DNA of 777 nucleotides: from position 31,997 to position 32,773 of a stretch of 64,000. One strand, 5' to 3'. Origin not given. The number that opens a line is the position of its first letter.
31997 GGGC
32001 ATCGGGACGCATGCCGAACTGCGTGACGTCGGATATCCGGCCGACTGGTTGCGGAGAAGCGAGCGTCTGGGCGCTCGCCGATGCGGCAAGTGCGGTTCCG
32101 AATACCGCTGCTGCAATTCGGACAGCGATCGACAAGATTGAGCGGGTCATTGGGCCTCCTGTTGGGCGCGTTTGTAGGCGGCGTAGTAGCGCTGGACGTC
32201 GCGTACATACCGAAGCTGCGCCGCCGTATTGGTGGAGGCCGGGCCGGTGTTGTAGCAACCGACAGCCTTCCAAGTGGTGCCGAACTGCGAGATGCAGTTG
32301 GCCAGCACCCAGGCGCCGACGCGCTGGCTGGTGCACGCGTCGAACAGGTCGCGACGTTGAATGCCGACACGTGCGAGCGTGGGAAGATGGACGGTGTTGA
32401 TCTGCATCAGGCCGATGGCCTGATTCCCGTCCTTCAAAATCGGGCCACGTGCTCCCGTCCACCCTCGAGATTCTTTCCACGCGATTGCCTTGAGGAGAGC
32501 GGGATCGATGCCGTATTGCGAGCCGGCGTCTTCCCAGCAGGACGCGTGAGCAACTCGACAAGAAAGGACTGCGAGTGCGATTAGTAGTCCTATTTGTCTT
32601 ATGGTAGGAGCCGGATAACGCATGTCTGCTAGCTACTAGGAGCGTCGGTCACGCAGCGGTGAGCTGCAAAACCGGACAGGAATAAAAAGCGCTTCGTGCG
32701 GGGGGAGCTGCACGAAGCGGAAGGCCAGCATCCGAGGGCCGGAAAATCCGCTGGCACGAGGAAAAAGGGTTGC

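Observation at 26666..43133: Dedicated periplasmic disulfide-redox toolkit, including a stand-alone DsbD-alpha domain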

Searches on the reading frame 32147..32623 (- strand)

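Call 4: search_protein_families(library=pfam, proteins=[window:32147-32623:-], max_evalue=0.01)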
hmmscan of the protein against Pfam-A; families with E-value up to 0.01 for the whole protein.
window:32147-32623:- (158 aa): 2 families
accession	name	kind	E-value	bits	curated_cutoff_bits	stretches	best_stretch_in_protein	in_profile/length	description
PF01464.25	SLT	-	7.4e-22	77.6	21.3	1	28-140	1-110/117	Transglycosylase SLT domain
PF18896.5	SLT_3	-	0.002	18.9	27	1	43-118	16-84/89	Lysozyme like domain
